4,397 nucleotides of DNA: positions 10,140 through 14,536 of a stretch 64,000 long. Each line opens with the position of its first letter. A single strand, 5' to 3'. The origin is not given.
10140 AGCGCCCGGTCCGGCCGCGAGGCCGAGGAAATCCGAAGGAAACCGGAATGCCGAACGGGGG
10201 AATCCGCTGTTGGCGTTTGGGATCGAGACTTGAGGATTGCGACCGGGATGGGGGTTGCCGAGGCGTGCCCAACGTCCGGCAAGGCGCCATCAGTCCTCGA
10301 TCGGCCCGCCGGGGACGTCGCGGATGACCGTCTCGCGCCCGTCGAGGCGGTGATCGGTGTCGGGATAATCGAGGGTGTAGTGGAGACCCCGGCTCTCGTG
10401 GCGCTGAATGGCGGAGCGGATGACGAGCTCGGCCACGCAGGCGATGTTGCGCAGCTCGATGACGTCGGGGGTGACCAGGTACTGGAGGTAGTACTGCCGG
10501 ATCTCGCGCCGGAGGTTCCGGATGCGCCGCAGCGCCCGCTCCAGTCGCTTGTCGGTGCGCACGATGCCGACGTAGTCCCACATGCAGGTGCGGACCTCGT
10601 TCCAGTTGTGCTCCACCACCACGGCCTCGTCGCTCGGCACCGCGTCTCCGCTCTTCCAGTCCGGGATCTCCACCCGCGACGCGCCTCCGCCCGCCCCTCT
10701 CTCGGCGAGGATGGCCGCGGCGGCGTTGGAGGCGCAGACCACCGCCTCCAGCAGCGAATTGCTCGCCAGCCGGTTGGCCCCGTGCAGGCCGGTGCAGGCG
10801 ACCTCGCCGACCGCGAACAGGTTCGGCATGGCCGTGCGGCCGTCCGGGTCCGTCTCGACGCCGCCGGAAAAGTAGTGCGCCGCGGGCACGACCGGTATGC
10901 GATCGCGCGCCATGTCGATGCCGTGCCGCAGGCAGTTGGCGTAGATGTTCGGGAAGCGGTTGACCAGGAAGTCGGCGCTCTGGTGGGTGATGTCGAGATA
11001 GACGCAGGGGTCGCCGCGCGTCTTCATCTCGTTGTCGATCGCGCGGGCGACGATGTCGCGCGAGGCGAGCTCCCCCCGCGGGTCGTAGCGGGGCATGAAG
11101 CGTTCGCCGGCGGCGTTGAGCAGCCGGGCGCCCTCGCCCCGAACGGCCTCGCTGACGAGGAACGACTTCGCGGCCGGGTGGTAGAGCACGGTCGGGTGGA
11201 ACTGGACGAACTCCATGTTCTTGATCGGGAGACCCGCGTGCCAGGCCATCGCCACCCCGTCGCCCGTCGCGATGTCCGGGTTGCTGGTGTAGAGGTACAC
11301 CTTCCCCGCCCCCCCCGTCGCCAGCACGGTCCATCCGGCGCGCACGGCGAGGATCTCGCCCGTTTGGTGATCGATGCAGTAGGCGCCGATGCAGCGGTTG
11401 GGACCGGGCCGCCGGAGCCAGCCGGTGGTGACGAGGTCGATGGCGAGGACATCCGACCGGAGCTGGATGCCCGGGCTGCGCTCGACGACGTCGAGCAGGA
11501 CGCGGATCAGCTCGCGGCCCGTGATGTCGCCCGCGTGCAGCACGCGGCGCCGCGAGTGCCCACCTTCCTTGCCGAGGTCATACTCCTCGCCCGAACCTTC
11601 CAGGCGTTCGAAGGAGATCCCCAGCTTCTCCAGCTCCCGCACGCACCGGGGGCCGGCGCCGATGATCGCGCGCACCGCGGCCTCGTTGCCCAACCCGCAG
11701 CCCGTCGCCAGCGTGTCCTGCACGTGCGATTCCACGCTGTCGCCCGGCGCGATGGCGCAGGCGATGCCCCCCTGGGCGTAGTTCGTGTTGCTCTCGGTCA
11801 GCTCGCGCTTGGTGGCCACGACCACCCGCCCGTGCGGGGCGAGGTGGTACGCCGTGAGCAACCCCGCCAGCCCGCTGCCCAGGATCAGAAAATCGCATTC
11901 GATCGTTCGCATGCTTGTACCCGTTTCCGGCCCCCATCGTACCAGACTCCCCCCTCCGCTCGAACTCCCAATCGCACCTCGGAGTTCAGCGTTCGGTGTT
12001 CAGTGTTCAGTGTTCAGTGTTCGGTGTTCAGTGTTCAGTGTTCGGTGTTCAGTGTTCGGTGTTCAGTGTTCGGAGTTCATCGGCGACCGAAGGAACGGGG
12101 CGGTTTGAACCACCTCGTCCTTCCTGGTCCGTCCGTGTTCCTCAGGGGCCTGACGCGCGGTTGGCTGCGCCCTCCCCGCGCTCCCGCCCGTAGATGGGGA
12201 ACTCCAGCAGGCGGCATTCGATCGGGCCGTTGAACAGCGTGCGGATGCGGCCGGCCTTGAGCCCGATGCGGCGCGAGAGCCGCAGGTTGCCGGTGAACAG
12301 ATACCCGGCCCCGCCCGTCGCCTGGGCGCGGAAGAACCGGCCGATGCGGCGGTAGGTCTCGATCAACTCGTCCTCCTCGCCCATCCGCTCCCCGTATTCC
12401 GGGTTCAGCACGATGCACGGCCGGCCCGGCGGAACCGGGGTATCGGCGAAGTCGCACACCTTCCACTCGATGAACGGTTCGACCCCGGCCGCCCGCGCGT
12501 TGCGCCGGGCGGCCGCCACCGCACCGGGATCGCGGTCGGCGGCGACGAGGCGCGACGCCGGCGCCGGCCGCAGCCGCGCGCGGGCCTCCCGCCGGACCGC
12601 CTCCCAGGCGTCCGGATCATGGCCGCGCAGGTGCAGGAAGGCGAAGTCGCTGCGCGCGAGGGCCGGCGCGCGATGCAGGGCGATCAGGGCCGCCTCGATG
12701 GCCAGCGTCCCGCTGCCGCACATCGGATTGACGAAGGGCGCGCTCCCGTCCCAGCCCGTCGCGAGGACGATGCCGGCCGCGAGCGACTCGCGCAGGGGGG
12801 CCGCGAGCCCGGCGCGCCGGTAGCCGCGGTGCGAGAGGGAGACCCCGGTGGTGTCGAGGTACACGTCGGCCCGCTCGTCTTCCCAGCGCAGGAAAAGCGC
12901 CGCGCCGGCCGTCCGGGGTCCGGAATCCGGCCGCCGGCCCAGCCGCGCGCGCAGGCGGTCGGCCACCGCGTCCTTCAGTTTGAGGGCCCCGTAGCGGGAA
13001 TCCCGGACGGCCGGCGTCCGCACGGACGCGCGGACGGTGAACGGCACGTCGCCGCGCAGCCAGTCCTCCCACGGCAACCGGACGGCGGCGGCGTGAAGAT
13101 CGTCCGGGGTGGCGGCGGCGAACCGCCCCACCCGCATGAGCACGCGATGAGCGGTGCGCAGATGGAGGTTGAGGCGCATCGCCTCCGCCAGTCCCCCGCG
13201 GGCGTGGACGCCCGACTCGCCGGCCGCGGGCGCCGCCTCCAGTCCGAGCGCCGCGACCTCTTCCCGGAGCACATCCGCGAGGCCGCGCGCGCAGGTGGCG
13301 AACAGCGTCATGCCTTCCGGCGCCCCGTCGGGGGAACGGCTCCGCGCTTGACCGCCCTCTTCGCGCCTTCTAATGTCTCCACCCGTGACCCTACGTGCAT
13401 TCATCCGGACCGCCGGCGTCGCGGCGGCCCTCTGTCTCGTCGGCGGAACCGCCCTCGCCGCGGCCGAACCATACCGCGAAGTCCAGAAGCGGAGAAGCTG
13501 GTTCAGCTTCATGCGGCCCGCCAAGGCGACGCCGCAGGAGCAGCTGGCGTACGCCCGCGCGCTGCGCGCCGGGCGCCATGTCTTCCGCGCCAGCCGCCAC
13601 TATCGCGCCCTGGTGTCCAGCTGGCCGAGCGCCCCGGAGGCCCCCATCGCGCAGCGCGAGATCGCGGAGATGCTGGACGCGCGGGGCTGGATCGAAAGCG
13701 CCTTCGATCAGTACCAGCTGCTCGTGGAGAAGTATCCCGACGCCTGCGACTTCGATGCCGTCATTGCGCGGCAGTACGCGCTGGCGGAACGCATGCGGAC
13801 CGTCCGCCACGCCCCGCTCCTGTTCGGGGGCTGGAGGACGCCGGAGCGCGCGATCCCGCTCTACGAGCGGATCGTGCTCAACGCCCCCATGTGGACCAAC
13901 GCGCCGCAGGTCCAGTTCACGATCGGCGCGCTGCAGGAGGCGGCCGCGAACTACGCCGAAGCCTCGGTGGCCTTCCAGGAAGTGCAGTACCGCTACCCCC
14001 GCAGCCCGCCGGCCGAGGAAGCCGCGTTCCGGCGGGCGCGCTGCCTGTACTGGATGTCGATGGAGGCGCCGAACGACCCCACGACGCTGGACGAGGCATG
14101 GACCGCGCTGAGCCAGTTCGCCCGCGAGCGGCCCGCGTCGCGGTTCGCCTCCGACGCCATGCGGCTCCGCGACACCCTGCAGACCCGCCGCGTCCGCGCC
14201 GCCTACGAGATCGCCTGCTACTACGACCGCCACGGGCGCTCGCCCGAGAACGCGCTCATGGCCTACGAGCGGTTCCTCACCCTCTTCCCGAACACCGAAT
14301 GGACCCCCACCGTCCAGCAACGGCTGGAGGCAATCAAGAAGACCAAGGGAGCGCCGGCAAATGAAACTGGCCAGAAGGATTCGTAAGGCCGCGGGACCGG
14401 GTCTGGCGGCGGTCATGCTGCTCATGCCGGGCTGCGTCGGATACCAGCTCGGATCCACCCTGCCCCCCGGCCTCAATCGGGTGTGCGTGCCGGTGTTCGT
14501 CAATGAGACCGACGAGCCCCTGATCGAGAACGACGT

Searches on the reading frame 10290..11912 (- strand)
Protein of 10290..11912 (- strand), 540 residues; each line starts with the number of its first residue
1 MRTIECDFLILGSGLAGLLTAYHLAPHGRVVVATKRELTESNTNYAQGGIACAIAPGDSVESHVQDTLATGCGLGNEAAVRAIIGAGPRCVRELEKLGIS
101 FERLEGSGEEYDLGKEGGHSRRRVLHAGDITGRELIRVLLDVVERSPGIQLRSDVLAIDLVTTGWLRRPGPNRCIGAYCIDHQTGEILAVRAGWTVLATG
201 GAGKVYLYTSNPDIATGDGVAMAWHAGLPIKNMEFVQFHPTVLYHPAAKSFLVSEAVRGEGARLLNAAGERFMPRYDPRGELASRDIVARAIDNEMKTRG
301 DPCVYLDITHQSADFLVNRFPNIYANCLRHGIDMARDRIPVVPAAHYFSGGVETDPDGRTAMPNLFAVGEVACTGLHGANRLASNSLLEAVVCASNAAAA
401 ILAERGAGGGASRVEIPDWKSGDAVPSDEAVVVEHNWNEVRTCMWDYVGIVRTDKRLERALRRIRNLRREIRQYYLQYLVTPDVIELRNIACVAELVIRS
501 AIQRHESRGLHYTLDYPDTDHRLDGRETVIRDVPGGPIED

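Call 57: search_protein_families(library=pfam, proteins=[window:10290-11912:-], max_evalue=0.0001)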
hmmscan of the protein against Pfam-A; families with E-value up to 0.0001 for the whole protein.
window:10290-11912:- (540 aa): 4 families
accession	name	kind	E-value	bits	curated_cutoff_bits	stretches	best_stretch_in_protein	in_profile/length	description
PF00890.30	FAD_binding_2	-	1.5e-94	318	20.4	1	7-387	1-414/414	FAD binding domain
PF02910.25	Succ_DH_flav_C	-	9.2e-16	58.4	20.8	1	438-521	2-91/130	Fumarate reductase flavoprotein C-term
PF01266.30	DAO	-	3.2e-05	24.1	27.9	1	7-101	1-82/353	FAD dependent oxidoreductase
PF07992.20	Pyr_redox_2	-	6.6e-05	22.9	26.1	0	349-385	254-278/291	Pyridine nucleotide-disulphide oxidoreductase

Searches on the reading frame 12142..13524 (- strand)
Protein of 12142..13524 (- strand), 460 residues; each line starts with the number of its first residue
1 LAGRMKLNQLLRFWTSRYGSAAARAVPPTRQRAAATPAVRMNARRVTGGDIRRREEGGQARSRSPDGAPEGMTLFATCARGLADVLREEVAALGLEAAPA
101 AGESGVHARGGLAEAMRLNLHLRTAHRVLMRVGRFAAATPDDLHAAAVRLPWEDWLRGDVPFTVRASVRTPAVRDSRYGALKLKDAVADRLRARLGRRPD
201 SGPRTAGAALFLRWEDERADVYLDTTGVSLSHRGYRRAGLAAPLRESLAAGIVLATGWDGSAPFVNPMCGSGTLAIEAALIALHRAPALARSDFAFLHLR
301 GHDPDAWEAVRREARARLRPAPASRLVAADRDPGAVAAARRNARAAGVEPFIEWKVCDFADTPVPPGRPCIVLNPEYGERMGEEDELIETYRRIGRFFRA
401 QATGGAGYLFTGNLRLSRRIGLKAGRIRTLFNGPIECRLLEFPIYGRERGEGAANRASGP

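Call 57: search_protein_families(library=pfam, proteins=[window:12142-13524:-], max_evalue=0.0001)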
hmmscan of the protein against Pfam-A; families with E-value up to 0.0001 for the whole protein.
window:12142-13524:- (460 aa): 3 families
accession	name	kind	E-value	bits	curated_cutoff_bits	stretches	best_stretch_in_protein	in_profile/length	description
PF01170.24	UPF0020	-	4.3e-41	141.2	22.3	1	233-439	1-195/197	RMKL-like, methyltransferase domain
PF22020.1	RlmL_1st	-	1.1e-15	57.8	27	1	73-129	1-55/55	RlmL ferredoxin-like domain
PF02926.22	THUMP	-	2.6e-07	31.4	20.6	1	138-200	2-60/84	THUMP domain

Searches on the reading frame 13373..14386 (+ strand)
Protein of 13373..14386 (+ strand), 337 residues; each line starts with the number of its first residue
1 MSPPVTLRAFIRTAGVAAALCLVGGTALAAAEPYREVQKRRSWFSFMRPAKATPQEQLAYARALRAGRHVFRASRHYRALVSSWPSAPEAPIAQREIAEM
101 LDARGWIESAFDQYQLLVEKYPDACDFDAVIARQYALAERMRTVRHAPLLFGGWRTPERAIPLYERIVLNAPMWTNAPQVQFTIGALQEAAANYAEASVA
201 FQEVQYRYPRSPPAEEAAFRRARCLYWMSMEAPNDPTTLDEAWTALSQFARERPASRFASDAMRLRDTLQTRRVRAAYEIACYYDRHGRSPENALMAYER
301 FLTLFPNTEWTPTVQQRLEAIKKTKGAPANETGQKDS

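Call 57: search_protein_families(library=pfam, proteins=[window:13373-14386:+], max_evalue=0.0001)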
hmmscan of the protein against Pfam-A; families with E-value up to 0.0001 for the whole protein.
window:13373-14386:+ (337 aa): 2 families
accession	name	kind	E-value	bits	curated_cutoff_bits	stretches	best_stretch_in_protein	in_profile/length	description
PF13525.12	YfiO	-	1.3e-09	38.6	25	1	193-288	57-155/203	Outer membrane lipoprotein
PF13174.12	TPR_6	-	3.9e-09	37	26.3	0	180-211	2-33/33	Tetratricopeptide repeat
